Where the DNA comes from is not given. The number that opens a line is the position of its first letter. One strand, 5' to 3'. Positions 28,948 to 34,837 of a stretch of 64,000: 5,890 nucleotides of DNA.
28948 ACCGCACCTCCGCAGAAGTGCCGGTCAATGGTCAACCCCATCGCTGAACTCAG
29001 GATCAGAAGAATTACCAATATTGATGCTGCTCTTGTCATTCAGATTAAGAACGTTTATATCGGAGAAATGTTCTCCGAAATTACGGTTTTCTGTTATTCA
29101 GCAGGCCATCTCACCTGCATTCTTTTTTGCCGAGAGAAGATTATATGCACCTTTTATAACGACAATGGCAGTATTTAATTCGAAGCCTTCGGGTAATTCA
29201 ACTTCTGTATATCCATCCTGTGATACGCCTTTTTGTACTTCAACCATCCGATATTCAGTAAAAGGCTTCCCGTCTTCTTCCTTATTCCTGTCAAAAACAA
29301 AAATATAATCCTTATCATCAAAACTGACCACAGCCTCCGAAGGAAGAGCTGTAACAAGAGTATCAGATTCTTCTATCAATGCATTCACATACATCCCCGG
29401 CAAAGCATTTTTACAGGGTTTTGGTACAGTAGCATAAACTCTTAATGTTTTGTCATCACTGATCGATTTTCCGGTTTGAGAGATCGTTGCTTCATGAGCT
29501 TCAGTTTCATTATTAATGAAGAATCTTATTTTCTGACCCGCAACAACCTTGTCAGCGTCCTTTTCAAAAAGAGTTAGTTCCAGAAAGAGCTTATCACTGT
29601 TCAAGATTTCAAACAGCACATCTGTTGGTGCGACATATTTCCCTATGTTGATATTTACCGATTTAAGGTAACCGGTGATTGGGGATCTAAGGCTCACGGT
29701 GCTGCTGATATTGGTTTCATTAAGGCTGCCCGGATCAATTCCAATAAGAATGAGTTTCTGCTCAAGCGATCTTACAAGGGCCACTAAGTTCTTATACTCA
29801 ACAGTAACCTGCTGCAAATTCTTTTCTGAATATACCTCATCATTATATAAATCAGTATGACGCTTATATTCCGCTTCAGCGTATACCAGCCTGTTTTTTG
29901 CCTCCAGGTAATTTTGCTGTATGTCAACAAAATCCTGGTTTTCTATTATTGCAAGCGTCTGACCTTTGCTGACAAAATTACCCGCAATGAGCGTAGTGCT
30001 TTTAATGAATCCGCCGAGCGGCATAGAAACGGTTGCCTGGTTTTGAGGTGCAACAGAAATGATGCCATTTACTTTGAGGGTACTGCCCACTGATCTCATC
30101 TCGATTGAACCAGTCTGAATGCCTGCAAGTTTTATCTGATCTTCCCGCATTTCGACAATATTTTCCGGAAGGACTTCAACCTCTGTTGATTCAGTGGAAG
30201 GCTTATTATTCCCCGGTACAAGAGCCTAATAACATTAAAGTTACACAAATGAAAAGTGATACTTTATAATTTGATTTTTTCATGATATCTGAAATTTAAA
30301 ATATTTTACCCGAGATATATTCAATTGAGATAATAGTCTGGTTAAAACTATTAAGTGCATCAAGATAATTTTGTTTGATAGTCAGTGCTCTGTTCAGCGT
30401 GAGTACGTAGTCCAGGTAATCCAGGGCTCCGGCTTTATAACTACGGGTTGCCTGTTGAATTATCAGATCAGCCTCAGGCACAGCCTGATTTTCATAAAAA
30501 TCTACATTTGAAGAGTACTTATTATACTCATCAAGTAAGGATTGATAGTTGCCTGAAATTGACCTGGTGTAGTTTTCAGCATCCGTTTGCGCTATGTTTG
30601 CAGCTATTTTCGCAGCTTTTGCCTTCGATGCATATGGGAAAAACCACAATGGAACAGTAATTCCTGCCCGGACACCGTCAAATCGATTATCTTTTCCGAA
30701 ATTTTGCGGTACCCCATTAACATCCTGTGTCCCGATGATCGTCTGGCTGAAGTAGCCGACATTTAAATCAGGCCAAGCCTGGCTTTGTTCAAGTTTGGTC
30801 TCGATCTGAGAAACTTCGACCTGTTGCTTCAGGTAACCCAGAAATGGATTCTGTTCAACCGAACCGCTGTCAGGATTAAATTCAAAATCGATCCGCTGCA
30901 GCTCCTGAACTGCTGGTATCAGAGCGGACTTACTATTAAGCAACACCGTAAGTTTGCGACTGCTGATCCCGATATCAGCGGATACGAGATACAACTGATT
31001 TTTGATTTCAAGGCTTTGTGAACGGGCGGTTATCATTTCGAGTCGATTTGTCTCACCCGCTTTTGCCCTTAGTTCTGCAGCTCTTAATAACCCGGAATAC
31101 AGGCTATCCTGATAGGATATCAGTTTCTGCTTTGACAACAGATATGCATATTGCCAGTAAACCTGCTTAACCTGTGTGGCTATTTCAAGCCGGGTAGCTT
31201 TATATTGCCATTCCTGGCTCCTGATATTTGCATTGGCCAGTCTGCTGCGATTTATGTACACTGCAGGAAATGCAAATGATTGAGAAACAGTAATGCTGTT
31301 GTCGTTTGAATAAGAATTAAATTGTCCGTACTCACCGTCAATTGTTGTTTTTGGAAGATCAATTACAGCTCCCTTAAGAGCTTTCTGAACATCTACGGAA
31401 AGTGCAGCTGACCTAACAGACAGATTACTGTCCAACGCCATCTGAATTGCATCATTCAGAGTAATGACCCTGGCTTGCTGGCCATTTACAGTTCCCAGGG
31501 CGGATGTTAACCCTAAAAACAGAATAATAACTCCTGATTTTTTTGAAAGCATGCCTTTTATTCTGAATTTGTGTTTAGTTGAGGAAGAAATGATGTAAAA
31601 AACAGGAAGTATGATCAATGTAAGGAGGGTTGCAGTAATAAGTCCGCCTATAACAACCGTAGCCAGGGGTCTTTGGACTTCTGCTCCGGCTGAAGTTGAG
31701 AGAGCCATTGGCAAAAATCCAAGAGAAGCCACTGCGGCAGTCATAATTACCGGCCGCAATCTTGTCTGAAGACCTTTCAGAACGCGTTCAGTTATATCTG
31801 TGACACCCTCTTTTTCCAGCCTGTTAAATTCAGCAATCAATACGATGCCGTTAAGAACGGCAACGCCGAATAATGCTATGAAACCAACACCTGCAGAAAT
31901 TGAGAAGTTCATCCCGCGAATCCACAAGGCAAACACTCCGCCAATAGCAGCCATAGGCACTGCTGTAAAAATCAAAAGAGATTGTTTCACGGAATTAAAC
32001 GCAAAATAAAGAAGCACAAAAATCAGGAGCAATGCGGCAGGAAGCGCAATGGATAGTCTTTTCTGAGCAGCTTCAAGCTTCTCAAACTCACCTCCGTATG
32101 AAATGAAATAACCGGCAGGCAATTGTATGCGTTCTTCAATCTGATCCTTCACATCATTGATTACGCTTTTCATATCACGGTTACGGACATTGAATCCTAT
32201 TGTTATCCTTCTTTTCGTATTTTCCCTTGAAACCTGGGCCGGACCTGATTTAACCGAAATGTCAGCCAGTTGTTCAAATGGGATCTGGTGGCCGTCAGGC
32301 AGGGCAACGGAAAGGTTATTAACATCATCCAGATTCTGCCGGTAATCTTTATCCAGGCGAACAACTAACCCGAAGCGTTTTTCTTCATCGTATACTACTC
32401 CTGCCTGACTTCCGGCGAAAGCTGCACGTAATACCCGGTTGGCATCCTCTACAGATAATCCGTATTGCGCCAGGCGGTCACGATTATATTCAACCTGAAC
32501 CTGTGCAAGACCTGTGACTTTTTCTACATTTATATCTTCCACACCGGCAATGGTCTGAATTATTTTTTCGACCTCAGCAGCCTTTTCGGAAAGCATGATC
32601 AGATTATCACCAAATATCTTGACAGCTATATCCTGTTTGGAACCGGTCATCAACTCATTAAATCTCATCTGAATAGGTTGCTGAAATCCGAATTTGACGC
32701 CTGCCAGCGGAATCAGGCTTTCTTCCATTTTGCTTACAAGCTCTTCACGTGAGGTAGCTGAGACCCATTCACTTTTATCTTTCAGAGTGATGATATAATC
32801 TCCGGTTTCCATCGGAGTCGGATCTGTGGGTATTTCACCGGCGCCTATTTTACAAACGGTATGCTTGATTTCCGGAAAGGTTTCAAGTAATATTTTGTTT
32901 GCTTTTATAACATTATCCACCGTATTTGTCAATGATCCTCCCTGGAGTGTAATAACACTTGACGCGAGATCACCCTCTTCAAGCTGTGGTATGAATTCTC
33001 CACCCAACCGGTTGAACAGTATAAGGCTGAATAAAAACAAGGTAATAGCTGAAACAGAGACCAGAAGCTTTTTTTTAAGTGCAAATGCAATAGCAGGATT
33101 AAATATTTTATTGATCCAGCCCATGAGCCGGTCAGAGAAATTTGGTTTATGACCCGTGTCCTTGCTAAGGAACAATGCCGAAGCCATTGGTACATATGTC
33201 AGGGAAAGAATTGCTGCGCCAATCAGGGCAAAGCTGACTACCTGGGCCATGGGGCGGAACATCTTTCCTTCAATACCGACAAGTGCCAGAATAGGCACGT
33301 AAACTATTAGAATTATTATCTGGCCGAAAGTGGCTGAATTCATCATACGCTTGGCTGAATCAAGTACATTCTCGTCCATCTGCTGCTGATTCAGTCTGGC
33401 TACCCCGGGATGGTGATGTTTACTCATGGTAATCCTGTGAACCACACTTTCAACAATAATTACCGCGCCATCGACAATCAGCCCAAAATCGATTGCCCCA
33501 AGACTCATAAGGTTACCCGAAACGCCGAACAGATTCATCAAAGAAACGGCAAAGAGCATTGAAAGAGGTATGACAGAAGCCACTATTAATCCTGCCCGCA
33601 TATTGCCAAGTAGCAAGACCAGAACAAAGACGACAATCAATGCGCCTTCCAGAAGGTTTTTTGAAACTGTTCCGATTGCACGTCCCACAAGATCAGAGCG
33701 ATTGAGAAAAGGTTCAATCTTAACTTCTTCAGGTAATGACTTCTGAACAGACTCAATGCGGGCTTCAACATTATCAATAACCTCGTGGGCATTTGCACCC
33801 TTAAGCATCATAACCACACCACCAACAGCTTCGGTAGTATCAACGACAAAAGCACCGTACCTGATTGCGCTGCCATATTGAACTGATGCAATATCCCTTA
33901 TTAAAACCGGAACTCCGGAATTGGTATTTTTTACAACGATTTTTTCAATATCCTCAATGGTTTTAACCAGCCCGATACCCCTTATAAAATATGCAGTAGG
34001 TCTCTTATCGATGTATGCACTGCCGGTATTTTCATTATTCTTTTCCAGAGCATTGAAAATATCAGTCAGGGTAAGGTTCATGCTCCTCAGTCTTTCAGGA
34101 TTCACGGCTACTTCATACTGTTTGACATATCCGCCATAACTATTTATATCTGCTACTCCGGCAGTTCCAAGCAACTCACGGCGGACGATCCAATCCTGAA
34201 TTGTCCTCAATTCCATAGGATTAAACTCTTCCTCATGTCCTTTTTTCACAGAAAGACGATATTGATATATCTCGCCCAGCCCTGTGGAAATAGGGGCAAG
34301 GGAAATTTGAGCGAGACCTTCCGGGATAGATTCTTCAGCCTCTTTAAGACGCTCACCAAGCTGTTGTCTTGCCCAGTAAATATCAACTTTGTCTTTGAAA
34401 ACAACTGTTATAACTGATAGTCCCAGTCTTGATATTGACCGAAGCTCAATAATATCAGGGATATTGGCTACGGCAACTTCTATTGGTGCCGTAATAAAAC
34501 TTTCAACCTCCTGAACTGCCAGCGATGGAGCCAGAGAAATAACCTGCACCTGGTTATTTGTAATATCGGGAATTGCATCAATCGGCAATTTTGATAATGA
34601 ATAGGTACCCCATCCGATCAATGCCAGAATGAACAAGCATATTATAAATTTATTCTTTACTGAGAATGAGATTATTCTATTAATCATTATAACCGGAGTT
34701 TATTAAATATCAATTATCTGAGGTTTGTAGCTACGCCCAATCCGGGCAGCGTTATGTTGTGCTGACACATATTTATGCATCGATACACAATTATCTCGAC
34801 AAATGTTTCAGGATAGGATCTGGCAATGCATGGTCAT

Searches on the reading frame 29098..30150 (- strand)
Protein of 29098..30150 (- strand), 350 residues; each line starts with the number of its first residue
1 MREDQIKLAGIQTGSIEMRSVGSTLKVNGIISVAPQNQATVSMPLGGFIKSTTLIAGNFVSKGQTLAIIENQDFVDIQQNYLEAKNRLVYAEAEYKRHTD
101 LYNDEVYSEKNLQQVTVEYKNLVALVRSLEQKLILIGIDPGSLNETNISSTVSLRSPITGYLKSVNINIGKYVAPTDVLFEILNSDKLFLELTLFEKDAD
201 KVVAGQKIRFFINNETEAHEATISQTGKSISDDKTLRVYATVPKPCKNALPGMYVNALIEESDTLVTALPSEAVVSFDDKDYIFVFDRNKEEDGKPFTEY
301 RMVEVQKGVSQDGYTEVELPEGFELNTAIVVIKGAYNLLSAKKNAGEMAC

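Call 68: search_protein_families(library=ncbifam, proteins=[window:29098-30150:-], max_evalue=1e-10)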
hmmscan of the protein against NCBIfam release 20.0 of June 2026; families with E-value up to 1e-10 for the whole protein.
window:29098-30150:- (350 aa): 3 families
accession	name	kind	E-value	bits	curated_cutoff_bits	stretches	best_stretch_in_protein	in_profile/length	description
TIGR01730.1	RND_mfp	subfamily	9.9e-31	106.9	94.9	1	32-290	20-277/322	efflux RND transporter periplasmic adaptor subunit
TIGR00999.1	8a0102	subfamily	4.9e-28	98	319.3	1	57-317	1-252/271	CzcB/NccB family metal efflux transporter periplasmic adaptor subunit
NF045680.1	DiMtlExpIhpB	equivalog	8.1e-11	41.5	450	0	145-292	130-280/326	divalent metal ion exporter adaptor subunit IhpB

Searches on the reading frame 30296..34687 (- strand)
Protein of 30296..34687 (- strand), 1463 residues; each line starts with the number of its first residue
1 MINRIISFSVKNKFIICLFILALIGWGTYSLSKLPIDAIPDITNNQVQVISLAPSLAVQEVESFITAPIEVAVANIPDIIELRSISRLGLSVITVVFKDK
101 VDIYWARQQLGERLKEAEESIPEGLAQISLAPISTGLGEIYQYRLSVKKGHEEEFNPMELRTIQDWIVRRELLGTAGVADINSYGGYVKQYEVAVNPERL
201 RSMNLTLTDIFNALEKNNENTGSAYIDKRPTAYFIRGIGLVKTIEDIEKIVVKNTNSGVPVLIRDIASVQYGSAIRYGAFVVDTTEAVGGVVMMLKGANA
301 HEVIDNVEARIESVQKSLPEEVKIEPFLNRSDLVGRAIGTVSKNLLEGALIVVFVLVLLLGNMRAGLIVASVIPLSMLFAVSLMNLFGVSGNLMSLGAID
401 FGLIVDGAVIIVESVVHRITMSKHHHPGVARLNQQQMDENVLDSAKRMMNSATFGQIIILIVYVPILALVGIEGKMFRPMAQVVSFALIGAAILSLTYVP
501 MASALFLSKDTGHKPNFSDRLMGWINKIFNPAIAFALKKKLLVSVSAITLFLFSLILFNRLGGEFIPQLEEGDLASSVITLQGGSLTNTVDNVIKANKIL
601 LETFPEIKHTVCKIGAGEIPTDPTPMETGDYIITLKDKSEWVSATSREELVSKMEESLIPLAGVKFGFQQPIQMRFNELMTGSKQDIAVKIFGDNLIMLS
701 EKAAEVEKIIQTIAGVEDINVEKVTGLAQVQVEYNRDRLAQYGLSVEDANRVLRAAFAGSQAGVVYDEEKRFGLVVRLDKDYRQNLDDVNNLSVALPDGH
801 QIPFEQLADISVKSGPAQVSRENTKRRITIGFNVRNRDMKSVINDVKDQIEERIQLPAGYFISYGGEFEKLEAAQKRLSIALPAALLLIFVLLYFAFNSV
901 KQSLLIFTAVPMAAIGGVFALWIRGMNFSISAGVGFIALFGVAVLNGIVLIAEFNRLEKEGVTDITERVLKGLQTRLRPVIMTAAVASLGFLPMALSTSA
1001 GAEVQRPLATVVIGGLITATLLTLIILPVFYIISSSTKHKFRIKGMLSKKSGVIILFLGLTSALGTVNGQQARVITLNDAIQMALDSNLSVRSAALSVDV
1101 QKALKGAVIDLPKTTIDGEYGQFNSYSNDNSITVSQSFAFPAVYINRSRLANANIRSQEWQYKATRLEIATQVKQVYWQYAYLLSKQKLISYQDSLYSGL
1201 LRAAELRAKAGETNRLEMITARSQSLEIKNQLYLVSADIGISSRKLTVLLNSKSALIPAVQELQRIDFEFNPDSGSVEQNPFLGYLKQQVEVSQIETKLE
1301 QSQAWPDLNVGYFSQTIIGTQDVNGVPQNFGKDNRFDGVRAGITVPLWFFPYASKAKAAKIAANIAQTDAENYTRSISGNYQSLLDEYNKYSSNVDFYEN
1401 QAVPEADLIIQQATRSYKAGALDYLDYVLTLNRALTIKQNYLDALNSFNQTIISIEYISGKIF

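Call 68: search_protein_families(library=ncbifam, proteins=[window:30296-34687:-], max_evalue=1e-10)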
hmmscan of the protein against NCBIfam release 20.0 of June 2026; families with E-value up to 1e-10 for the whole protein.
window:30296-34687:- (1463 aa): 11 families
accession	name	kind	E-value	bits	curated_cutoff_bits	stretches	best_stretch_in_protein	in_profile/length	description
TIGR00914.1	2A0601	subfamily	0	1163.2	701.45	1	1-1042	1-1043/1051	CusA/CzcA family heavy metal efflux RND transporter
NF033617.1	RND_permease_2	subfamily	5e-152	508.1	1250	1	15-1033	10-1006/1009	multidrug efflux RND transporter permease subunit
NF000282.2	RND_permease_1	subfamily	1.1e-118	397.7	1250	1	16-1033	12-1026/1029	multidrug efflux RND transporter permease subunit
TIGR00915.1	2A0602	subfamily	1.3e-103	347.7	940.35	1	21-1036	17-1030/1050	efflux RND transporter permease subunit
NF007905.0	PRK10614.1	equivalog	1.2e-88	298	1774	1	16-1044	14-1018/1025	multidrug efflux RND transporter permease subunit MdtC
NF007798.0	PRK10503.1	equivalog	8e-85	285.3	1584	1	17-1042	24-1030/1040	MdtB/MuxB family multidrug efflux RND transporter permease subunit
NF007131.0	PRK09577.1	equivalog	2.3e-78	264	1768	1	14-1034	13-1022/1045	multidrug efflux RND transporter permease subunit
NF007842.1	PRK10555.1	equivalog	8.6e-76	255.6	1854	1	19-1033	16-1025/1036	multidrug efflux RND transporter permease AcrD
NF000037.1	RND_perm_OqxB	exception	3.7e-72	243.6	2200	1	14-1033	13-1033/1050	multidrug efflux RND transporter permease subunit OqxB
NF007133.0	PRK09579.1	equivalog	4.6e-70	236.4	1763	1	16-1037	17-1005/1017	multidrug efflux RND transporter permease subunit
NF011706.2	PRK15127.1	equivalog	3.4e-59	200.7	2150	1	20-1034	17-1029/1049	multidrug efflux RND transporter permease subunit AcrB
